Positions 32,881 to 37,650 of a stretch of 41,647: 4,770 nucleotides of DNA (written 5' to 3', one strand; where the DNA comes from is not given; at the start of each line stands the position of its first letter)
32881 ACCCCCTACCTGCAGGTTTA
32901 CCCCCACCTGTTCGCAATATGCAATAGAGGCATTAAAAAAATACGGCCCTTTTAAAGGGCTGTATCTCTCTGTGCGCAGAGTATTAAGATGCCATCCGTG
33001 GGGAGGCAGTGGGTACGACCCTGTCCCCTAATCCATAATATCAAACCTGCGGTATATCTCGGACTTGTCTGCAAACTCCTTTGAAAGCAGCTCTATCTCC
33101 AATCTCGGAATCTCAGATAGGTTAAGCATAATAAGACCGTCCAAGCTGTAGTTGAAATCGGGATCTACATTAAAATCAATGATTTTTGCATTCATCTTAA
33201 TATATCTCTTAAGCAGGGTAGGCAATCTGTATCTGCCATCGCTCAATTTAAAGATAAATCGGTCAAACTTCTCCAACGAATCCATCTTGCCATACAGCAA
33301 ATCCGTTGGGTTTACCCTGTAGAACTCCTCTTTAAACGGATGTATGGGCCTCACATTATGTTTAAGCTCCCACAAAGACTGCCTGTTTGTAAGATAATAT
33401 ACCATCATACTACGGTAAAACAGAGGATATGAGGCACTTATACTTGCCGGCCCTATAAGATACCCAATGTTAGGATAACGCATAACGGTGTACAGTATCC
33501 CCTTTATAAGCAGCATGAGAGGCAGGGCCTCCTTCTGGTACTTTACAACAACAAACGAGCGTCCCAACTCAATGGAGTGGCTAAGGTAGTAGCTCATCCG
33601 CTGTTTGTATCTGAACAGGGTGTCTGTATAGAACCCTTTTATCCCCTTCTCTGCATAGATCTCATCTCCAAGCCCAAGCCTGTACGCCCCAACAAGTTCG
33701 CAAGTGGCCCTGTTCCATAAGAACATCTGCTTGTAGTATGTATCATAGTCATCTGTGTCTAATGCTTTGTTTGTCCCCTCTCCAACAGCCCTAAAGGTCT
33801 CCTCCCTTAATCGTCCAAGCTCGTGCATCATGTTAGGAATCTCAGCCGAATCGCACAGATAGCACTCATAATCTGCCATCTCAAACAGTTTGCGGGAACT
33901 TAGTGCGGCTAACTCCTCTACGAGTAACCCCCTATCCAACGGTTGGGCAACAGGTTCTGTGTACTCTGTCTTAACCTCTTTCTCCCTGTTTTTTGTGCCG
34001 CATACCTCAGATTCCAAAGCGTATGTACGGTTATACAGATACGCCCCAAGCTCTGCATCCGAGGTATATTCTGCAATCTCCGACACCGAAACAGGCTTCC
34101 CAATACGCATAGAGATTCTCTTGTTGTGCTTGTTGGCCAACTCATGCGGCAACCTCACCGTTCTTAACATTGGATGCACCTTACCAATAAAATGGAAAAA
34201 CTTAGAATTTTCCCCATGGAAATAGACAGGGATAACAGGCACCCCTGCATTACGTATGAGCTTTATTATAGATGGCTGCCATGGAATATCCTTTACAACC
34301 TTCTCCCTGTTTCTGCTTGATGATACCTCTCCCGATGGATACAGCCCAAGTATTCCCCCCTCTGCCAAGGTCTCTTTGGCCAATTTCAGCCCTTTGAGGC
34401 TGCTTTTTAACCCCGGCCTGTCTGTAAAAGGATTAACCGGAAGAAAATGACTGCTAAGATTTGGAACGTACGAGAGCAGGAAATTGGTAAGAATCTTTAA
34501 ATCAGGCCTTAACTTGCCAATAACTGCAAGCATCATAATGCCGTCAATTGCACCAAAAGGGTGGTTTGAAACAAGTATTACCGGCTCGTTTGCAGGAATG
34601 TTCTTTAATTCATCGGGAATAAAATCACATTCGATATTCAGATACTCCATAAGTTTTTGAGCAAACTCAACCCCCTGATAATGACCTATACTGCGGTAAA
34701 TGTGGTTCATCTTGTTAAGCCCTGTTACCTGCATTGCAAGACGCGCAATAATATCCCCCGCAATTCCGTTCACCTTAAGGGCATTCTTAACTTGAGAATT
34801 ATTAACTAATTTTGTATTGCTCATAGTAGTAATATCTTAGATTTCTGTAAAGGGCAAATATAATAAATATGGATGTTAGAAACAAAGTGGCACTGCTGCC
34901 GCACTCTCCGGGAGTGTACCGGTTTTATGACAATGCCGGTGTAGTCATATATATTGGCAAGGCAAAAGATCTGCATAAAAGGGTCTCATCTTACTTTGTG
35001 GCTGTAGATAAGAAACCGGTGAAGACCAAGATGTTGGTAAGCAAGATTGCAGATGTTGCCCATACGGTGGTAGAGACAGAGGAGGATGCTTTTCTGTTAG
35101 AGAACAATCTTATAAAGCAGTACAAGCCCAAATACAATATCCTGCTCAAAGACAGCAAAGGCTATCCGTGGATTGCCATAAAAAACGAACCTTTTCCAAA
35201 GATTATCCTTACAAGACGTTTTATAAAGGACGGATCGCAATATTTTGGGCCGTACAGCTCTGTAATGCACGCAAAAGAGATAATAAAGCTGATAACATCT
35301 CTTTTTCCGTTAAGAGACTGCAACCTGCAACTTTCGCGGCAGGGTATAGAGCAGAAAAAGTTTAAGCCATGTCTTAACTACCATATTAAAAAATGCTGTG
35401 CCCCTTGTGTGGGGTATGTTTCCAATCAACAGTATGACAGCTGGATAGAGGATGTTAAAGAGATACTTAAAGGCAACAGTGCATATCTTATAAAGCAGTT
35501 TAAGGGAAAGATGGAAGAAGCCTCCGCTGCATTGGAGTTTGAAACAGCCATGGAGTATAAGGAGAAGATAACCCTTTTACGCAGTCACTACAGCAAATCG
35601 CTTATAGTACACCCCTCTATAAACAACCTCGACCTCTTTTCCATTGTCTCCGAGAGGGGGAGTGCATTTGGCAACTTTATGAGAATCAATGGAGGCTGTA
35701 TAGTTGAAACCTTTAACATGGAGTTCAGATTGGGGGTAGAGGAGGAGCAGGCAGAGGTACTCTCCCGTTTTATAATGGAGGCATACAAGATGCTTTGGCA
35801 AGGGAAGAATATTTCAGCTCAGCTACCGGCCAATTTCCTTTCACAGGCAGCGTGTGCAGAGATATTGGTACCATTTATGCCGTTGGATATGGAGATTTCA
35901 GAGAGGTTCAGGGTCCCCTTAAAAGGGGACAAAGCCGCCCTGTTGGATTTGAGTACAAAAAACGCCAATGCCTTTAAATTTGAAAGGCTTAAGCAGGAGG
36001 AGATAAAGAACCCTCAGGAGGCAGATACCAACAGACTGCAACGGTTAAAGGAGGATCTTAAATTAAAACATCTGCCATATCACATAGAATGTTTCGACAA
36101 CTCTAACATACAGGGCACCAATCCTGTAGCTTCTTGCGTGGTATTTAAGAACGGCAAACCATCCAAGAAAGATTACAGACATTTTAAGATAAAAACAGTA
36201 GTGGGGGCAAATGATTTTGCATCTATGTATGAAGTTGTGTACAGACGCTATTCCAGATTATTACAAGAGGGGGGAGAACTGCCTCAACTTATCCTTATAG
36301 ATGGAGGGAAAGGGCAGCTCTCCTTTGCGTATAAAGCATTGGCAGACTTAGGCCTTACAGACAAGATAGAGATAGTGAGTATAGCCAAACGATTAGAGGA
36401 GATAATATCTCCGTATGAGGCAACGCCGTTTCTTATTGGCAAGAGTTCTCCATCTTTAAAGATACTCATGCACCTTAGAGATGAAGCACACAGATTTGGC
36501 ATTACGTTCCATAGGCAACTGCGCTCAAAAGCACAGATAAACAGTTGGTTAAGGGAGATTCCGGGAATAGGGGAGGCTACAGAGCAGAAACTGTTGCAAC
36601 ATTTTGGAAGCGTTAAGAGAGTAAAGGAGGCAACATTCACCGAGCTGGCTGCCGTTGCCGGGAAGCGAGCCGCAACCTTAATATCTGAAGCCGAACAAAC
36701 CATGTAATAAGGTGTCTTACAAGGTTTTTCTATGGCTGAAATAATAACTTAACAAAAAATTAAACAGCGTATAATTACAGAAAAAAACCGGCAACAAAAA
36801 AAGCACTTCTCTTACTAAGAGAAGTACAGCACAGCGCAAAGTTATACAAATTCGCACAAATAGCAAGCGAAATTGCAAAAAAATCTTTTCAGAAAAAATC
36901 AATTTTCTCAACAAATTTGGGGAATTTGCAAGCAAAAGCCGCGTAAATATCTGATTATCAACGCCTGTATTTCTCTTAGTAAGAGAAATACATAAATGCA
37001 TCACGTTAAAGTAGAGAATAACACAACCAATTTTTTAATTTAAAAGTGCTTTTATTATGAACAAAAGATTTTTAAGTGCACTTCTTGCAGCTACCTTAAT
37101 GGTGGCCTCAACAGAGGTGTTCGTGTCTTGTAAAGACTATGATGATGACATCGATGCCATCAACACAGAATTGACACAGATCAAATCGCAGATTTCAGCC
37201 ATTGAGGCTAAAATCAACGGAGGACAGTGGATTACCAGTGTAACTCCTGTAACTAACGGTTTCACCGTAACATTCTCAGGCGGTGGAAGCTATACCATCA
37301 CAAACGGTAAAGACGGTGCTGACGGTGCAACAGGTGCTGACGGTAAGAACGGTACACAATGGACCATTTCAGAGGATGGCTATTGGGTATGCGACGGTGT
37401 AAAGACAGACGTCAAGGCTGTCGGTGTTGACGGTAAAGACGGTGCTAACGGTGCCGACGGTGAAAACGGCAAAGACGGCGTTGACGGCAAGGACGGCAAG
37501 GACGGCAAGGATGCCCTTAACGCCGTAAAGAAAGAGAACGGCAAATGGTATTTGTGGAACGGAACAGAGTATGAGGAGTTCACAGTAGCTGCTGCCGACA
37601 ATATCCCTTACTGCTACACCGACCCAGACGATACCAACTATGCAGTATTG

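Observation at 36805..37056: Candidate invertible promoter (apparently OFF) or looped operator pair upstream of the collagen-repeat lipoprotein gene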

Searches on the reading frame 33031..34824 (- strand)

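Call 43: search_protein_families(library=pfam, proteins=[window:33031-34824:-], max_evalue=0.00001)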
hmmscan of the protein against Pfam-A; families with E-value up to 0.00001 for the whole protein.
window:33031-34824:- (598 aa): 3 families
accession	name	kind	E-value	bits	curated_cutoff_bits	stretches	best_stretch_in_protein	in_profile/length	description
PF13444.12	Acetyltransf_5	-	2.5e-21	76.7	22.4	1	339-438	1-100/102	Acetyltransferase (GNAT) domain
PF19576.4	Acyltransf_2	-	5e-20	72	27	1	38-272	30-261/266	Acyltransferase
PF01553.26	Acyltransferase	-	3.6e-10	40.2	23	1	73-202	7-131/132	Acyltransferase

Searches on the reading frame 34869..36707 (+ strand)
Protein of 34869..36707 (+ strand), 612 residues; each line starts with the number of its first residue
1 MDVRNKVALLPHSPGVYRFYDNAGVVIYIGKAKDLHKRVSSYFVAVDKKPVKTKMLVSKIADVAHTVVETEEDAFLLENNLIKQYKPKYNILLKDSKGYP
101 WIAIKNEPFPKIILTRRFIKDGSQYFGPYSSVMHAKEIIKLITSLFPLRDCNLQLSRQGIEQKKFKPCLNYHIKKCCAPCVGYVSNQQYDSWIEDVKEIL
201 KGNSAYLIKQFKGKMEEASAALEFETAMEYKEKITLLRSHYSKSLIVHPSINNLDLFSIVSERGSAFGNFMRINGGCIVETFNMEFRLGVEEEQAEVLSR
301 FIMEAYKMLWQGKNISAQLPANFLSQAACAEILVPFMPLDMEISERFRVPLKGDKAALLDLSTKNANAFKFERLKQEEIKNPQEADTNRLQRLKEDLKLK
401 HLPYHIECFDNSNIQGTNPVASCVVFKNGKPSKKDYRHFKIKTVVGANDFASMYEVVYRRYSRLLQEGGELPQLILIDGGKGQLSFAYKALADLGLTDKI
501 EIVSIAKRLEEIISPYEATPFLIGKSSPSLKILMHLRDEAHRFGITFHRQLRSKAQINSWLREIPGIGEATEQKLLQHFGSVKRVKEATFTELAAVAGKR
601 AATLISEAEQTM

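Call 8: find_encoding_contigs(protein=window:34869-36707:+, flank=4000, max_places=10)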
Protein window:34869-36707:+ (612 aa): 2 contigs read that carry it; 2 places shown.
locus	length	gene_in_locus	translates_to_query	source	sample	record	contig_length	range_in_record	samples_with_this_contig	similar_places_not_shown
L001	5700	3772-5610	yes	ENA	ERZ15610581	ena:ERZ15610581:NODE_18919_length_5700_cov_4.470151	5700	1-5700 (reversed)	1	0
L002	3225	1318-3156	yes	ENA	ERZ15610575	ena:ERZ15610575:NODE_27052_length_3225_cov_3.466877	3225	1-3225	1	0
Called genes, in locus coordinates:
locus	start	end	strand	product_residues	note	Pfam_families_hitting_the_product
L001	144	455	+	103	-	PF01253:SUI1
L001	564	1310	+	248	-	PF02602:HEM4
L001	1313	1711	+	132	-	PF00825:Ribonuclease_P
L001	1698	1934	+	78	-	PF01809:YidD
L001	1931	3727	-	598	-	PF19576:Acyltransf_2, PF01553:Acyltransferase, PF13444:Acetyltransf_5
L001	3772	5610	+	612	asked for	PF01541:GIY-YIG, PF27096:UvrC_M, PF02151:UVR (faint), PF22920:UvrC_RNaseH, PF08459:UvrC_RNaseH_dom, PF14520:HHH_5 (faint)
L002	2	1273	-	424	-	?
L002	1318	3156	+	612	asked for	PF01541:GIY-YIG, PF27096:UvrC_M, PF02151:UVR (faint), PF22920:UvrC_RNaseH, PF08459:UvrC_RNaseH_dom, PF14520:HHH_5 (faint)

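Call 50: list_cluster_members(proteins=[P0001, window:34869-36704:+])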
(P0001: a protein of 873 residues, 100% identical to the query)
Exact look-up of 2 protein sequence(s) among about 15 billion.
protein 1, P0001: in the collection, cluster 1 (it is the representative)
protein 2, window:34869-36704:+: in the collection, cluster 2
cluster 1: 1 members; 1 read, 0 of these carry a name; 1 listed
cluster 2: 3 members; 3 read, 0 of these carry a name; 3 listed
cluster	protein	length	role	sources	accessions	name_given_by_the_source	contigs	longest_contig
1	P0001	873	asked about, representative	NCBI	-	-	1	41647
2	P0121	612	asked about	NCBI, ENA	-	-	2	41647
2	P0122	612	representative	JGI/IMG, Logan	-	-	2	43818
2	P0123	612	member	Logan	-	-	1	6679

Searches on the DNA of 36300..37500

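Call 6: search_rna_families(source=window, start=36300, end=37500, threshold=evalue, max_evalue=10)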
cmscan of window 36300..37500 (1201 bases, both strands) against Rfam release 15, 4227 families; matches with E-value up to 10: 6.
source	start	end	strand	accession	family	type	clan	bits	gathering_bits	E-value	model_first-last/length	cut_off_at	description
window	36796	36900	-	RF00515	PyrR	Cis-reg;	-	22.6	54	1.8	1-115/115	no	PyrR binding site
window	36836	36871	+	RF02844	RefA9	Gene; antisense;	-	19.1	49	5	1-64/64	no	Enterococcus sRNA A9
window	37135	37170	-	RF03966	mir-76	Gene; miRNA;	-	17.6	75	1.8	1-80/80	no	mir-76 microRNA precursor family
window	37138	37164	-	RF01059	mir-598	Gene; miRNA;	-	17.5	69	1.9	1-80/80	no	mir-598 microRNA precursor family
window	37032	37096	+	RF00051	mir-17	Gene; miRNA;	-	16.8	49.5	1.2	1-80/80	no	mir-17 microRNA precursor family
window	36439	36500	+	RF02126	GHRLOS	Gene; lncRNA;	-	12.6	48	3.2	1-70/70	no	Ghrelin opposite strand RNA conserved region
